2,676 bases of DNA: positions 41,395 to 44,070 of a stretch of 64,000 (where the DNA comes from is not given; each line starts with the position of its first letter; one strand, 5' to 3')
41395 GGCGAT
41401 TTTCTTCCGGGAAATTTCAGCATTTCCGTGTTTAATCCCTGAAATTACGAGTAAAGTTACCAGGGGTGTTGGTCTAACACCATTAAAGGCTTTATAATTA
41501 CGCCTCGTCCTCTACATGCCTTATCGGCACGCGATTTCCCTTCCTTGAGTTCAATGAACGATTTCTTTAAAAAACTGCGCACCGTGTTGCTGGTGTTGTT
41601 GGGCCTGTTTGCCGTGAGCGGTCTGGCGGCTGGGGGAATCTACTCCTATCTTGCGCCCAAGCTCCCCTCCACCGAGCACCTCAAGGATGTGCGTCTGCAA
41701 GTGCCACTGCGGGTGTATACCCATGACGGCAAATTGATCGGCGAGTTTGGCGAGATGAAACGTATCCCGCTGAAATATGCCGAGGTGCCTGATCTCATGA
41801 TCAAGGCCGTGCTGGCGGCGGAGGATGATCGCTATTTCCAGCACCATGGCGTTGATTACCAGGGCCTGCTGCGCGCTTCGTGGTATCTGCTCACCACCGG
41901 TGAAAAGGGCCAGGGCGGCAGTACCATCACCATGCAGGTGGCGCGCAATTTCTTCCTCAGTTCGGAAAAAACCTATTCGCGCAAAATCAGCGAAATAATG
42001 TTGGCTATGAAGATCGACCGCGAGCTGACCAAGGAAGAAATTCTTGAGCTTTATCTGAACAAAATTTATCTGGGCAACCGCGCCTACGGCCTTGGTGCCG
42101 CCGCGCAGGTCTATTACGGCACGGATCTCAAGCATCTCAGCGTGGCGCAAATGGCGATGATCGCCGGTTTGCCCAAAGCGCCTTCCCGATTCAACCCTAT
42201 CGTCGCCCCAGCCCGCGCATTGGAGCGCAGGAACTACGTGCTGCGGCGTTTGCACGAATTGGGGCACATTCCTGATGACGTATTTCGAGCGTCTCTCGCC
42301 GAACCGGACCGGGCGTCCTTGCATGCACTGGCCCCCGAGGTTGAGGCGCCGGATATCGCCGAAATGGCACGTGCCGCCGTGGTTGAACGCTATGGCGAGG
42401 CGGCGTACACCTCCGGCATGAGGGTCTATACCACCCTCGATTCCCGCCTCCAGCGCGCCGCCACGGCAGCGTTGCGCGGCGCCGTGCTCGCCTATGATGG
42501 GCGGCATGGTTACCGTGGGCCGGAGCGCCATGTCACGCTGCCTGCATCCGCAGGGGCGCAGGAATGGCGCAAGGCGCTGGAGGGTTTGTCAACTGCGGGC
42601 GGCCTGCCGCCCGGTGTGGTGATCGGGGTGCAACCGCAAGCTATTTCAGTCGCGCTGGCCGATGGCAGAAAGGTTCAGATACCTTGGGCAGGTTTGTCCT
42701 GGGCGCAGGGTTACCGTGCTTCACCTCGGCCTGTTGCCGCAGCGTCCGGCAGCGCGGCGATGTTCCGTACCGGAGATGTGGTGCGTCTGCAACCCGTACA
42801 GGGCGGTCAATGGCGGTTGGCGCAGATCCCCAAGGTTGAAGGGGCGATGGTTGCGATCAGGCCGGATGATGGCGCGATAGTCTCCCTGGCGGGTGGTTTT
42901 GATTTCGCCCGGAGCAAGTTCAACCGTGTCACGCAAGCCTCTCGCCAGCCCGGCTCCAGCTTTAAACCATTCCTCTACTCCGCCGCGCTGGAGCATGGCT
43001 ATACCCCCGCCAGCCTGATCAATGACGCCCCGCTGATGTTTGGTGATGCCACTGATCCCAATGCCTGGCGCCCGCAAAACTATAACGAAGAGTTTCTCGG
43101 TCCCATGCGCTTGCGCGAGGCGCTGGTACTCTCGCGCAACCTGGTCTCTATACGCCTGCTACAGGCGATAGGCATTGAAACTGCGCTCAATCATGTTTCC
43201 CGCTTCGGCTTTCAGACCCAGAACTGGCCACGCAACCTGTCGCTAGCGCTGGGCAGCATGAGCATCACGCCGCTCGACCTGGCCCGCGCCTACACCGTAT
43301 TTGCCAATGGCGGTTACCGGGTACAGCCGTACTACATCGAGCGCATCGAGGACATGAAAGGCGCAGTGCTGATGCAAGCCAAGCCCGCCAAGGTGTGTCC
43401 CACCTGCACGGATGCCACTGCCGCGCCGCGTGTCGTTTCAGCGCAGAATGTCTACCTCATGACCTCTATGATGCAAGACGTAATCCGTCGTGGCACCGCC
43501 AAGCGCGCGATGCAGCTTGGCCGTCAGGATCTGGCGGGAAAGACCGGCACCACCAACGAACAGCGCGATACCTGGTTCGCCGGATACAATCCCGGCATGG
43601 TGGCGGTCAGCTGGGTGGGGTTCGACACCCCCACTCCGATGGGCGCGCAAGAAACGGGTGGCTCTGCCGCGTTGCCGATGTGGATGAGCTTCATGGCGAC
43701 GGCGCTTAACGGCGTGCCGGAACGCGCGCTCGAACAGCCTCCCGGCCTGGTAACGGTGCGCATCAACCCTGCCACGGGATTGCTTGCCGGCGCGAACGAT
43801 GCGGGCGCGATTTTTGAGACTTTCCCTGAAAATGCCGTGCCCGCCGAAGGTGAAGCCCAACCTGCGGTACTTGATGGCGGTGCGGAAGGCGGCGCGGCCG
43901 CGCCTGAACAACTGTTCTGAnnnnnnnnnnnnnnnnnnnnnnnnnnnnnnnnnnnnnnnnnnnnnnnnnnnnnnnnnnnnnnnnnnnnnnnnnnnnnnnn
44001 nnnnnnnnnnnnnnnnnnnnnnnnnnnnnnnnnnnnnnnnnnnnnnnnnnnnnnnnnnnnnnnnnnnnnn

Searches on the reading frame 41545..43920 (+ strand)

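Call 74: search_protein_families(library=pfam, proteins=[window:41545-43920:+], max_evalue=0.00001)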
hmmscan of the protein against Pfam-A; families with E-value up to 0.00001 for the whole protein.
window:41545-43920:+ (791 aa): 3 families
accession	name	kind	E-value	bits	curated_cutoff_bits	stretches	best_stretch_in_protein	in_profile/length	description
PF00912.28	Transgly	-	1.9e-63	213.6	27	1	62-236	2-177/178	Transglycosylase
PF00905.27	Transpeptidase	-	7.3e-36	124.3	22.1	1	433-697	1-282/299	Penicillin binding protein transpeptidase domain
PF17092.11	PCB_OB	-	3.1e-24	86.3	27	1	323-431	1-111/111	Penicillin-binding protein OB-like domain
